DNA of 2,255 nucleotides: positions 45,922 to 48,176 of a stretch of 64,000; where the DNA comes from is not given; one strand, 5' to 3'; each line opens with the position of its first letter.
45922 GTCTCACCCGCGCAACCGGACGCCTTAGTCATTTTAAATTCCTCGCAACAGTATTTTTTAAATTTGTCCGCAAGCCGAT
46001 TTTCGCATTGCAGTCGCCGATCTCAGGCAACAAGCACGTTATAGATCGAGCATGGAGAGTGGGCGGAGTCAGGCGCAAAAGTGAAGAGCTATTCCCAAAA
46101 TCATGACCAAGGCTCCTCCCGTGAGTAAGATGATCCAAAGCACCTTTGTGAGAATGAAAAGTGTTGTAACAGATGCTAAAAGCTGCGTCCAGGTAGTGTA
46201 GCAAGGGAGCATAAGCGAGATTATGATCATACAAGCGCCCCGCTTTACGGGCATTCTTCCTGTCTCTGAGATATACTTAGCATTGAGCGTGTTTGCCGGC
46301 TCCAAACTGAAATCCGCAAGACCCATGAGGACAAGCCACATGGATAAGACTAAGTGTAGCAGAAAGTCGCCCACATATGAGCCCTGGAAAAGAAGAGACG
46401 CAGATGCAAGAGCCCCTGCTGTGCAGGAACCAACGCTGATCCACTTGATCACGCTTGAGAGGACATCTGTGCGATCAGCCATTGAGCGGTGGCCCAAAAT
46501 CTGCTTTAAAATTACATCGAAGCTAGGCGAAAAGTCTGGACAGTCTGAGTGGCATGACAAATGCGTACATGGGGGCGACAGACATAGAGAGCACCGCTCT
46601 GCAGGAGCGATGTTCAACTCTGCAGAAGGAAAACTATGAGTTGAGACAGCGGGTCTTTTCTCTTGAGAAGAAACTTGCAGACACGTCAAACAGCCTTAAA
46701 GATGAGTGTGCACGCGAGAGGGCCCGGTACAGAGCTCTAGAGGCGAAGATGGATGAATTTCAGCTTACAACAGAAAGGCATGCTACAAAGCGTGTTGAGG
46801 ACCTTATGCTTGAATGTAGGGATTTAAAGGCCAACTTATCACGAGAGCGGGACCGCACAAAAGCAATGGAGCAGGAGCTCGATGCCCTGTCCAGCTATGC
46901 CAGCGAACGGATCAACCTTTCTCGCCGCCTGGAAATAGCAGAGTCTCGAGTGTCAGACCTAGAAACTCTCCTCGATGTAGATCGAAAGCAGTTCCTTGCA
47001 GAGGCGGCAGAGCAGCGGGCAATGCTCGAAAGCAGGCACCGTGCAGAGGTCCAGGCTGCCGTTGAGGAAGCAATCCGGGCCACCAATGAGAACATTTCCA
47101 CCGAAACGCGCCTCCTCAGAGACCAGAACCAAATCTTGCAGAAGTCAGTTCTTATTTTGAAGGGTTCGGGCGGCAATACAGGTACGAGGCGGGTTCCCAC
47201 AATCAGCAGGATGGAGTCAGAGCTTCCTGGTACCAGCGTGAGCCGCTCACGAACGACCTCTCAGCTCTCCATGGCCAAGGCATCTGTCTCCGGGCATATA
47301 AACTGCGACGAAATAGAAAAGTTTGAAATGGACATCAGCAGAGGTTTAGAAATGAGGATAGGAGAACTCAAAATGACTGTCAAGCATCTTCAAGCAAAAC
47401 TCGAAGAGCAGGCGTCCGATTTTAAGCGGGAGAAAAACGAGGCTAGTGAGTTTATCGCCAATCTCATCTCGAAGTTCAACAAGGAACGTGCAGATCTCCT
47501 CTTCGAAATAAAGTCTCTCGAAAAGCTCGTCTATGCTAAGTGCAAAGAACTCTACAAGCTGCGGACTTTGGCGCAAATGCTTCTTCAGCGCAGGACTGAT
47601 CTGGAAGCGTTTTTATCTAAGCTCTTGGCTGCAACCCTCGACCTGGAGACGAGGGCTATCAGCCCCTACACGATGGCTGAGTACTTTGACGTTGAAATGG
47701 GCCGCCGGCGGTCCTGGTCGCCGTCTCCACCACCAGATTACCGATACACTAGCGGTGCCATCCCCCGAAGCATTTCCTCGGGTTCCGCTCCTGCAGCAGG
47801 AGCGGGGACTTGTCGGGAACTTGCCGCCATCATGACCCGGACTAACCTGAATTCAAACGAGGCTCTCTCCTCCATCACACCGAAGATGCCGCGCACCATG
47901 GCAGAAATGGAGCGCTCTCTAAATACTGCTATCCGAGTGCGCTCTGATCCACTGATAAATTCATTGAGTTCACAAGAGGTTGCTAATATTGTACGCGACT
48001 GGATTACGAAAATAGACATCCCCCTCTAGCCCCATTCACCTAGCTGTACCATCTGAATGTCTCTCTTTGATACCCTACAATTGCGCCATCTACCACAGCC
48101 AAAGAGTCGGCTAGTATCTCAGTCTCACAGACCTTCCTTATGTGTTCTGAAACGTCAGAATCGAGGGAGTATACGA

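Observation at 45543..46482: Tandem pair of paralogous small 4-TM membrane proteins (136 and 137 aa) on the minus strand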

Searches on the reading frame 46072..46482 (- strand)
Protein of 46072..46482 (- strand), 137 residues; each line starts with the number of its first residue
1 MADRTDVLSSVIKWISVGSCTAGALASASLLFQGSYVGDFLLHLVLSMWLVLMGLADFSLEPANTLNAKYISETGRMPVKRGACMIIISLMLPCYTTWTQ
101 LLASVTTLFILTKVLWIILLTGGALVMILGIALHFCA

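Call 7: search_protein_families(library=pfam, proteins=[window:46072-46482:-], max_evalue=10)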
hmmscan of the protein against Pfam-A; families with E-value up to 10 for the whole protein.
window:46072-46482:- (137 aa): 1 family
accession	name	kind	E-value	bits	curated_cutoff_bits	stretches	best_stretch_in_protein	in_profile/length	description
PF08507.15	COPI_assoc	-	0.22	12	30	1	19-110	8-98/130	COPI associated protein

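Call 9: find_homologous_proteins(query=window:46072-46482:-, max_evalue=1)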
Query window:46072-46482:- (137 aa): 5 proteins with E <= 1 among 47 candidates.
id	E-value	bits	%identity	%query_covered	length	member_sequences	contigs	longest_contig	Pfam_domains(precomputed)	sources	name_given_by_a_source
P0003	7.1e-80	283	99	100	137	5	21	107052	-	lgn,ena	-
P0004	3.9e-71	255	89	100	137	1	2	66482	-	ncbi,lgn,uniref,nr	ncbi:Hypothetical protein GLP15_4936 [Giardia lamblia P15]|uniref:Uncharacterized protein n=1 Tax=Gi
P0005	2.0e-59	217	77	99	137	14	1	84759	-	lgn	-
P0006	1.7e-57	211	72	100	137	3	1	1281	-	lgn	-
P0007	7.4e-57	209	69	100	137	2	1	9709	-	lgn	-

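Call 22: list_cluster_members(proteins=[window:46072-46482:-, window:45546-45953:-])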
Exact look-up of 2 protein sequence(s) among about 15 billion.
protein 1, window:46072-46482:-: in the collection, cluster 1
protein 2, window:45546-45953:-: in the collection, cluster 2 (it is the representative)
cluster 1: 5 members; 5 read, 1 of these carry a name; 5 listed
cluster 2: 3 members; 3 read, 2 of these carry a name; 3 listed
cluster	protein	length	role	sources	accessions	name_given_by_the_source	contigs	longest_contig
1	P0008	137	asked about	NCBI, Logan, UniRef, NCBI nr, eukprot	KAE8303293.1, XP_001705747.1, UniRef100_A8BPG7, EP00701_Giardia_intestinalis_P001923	hypothetical protein GL50803_0027193 [Giardia duodenalis] | Uncharacterized protein n=1 Tax=Giardia intestinalis (strain ATCC 50803 / WB clone C6) ... | hypothetical protein GL50803_0027193 [Giardia intestinalis]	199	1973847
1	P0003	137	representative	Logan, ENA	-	-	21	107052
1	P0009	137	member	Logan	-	-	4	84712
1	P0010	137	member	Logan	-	-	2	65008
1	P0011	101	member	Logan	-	-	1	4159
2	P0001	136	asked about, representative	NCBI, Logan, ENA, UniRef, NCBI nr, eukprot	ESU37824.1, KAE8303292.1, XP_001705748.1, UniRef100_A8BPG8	hypothetical protein GL50803_004705 [Giardia duodenalis] | Uncharacterized protein n=2 Tax=Giardia intestinalis TaxID=5741 RepID=A8BPG8_GIAIC | hypothetical protein GL50803_004705 [Giardia intestinalis]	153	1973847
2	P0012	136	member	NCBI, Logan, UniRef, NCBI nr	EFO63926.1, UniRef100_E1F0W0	Hypothetical protein GLP15_4935 [Giardia lamblia P15] | Uncharacterized protein n=1 Tax=Giardia intestinalis (strain P15) TaxID=658858 ...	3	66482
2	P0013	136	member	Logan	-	-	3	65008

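Call 27: search_protein_families(library=pfam, proteins=[P0005, P0007], max_evalue=10)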
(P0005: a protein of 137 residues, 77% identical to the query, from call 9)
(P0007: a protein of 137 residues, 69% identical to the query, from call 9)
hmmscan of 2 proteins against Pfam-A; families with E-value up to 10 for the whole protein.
P0005 (137 aa): 1 family
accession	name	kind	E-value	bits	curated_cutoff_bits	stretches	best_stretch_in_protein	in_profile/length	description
PF08507.15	COPI_assoc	-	0.047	14.2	30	1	12-118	4-93/130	COPI associated protein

P0007 (137 aa): 1 family
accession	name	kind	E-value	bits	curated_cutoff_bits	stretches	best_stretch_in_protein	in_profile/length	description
PF01788.22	PsbJ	-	2.8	8.3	30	0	115-131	9-26/39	PsbJ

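Call 49: find_encoding_contigs(protein=P0007, flank=3000, max_places=2)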
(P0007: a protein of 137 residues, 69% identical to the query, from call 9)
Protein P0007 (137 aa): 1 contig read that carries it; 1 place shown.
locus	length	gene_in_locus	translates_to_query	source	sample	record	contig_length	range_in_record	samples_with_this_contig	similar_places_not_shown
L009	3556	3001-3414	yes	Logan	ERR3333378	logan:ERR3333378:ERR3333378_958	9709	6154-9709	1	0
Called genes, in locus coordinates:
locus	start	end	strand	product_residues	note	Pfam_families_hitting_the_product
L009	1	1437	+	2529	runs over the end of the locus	?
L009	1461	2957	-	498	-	-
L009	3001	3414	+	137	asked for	-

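Call 50: find_encoding_contigs(protein=P0004, flank=3000, max_places=2)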
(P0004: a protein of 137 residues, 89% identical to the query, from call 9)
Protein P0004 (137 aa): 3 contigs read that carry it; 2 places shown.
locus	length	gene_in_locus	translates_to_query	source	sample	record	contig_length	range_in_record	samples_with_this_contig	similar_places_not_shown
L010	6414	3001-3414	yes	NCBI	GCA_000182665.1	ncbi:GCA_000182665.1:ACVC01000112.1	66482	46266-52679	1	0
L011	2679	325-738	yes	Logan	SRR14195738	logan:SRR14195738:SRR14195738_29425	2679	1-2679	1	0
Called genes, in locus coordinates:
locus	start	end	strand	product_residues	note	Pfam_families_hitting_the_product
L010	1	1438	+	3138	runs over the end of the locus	PF02138:Beach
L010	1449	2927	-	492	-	-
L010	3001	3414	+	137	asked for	-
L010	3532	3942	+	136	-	-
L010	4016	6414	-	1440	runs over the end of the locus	PF00023:Ank (faint), PF12796:Ank_2, PF13606:Ank_3 (faint), PF13857:Ank_5 (faint), PF12796:Ank_2, PF12796:Ank_2, PF13637:Ank_4 (weak), PF12796:Ank_2, +1 more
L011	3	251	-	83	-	?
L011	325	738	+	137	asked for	-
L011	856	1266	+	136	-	-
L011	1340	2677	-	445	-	?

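Call 54: predict_structure(alignment_id=A5)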
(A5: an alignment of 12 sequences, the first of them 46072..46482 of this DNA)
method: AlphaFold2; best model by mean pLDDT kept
length: 137 residues; sequences in the alignment: 12
mean_pLDDT: 78.4   pTM: 0.68
mean pLDDT of the five models: 78.4, 74.6, 74.0, 73.4, 69.2
residues with pLDDT >= 90: 12; 70-90: 90; 50-70: 35; < 50: 0
segments of 3 or more residues with pLDDT < 50: none
pLDDT, mean of each block of 10 residues (from residue 1): 77 89 87 77 86 76 59 67 86 71 65 89 90 80
secondary structure, 60 per line:
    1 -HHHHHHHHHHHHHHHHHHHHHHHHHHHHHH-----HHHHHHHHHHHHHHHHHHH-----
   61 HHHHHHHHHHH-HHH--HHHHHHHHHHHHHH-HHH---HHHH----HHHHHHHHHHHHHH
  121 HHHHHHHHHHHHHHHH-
elements in order: H2-31 H37-55 H61-71 H78-91 H99-102 H107-136

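Call 72: search_solved_structures(query=A3, max_evalue=10)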
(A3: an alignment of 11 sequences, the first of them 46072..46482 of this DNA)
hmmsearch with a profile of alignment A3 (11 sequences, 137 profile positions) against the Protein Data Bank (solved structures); distinct sequences matched with E-value up to 10: 13.
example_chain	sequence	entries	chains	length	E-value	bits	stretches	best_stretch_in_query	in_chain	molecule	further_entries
8t03_A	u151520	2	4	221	0.47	13.4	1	42-67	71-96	Protein myomaker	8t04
8zn8_A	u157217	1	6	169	0.55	13.2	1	45-99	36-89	Ferritin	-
2o1o_A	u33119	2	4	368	1.6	11.7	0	56-85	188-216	Putative farnesyl pyrophosphate synthase | Farnesyl pyrophosphate synthase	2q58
7dqp_C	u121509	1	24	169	2.1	11.3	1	51-99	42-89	Ferritin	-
6lru_A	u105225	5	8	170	2.1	11.3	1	51-99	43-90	Ferritin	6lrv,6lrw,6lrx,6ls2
6lbc_A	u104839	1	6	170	2.1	11.3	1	51-99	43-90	Ferritin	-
6lbd_A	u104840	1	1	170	2.1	11.3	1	51-99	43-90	Ferritin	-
6kh0_A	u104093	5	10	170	2.1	11.3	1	51-99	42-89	Ferritin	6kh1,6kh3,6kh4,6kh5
7dqo_A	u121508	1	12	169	2.1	11.3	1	51-99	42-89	Ferritin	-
6rf9_A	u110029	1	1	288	5.4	10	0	48-120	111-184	Sodium pumping rhodopsin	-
6ybz_A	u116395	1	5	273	8.7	9.3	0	48-120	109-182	Sodium pumping rhodopsin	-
6yby_A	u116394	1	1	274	8.8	9.3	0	48-120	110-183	Sodium pumping rhodopsin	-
6yt4_A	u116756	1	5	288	9.2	9.2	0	48-120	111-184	Sodium pumping rhodopsin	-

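Call 79: search_protein_families(library=pfam, alignment_id=A5, max_evalue=10)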
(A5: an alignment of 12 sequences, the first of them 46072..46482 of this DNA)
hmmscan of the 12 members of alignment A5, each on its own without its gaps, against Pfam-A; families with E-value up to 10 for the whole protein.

A. member 1, window:46072-46482:- (137 aa): 1 family
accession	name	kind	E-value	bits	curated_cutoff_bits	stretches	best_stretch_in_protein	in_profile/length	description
PF08507.15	COPI_assoc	-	0.22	12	30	1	19-110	8-98/130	COPI associated protein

B. families by the number of members that match (of 12 scanned): 7 families
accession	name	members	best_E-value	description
PF08507.15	COPI_assoc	6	3.1e-05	COPI associated protein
PF03419.18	Peptidase_U4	4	0.00028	Sporulation factor SpoIIGA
PF20100.4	DUF6490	1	0.064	Family of unknown function (DUF6490)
PF24226.1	DUF7442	1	1.3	Phage membrane protein Family of unknown function (DUF7442)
PF10724.14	DUF2516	1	2.1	Protein of unknown function (DUF2516)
PF01788.22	PsbJ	1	2.8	PsbJ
PF17555.7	TssN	1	4.3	Type VI secretion system, TssN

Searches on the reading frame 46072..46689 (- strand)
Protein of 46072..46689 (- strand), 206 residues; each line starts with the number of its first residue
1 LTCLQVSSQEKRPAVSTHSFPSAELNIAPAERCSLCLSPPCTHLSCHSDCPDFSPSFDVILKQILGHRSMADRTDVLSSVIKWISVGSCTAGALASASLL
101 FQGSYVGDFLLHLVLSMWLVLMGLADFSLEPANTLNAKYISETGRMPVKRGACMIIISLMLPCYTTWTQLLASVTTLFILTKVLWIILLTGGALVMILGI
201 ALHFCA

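Call 7: search_protein_families(library=pfam, proteins=[window:46072-46689:-], max_evalue=10)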
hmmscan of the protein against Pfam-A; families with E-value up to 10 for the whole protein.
window:46072-46689:- (206 aa): 1 family
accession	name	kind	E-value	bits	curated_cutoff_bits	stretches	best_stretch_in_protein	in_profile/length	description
PF08507.15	COPI_assoc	-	0.24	11.9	30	1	88-179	8-98/130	COPI associated protein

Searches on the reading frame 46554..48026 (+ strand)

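Call 62: search_protein_families(library=pfam, proteins=[window:46554-48026:+], max_evalue=10)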
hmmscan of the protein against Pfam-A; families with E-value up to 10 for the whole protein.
window:46554-48026:+ (491 aa): 12 families
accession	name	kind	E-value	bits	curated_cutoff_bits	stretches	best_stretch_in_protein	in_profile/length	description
PF25450.1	Rab11-FIP3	-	0.0011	19.7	31.9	1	22-138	4-117/125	Rab11-FIP3-like domain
PF06005.17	ZapB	-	0.042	14.8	31.5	1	264-309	22-70/71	Cell division protein ZapB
PF24582.1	DUF7609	-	0.15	12.9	27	1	142-192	22-72/85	Domain of unknown function (DUF7609)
PF07464.16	ApoLp-III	-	0.15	12.6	36.3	1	252-327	36-111/146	Apolipophorin-III precursor (apoLp-III)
PF18455.6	GBR2_CC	-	0.16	12.4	25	1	19-42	9-32/39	Gamma-aminobutyric acid type B receptor subunit 2 coiled-coil domain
PF04508.17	Pox_A_type_inc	-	0.18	12.1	21.4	1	29-43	5-19/23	Viral A-type inclusion protein repeat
PF07989.16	Cnn_1N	-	0.48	11.1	28.5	1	17-61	6-50/74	Centrosomin N-terminal motif 1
PF24322.2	Tle3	-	0.57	10.1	27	1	27-91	213-276/321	T6SS Tle3 phospholipase effector domain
PF12443.13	AKNA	-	1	10.4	28.1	1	252-298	39-84/99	AT-hook-containing transcription factor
PF10473.14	CENP-F_leu_zip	-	2.3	8.7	34.5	1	62-167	29-129/140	Leucine-rich repeats of kinetochore protein Cenp-F/LEK1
PF04728.18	LPP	-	5.9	7.7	29.1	0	269-297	9-37/53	Lipoprotein leucine-zipper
PF19220.6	Rod_CreS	-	7.8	5.9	100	2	12-192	7-181/359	Crescentin, rod domain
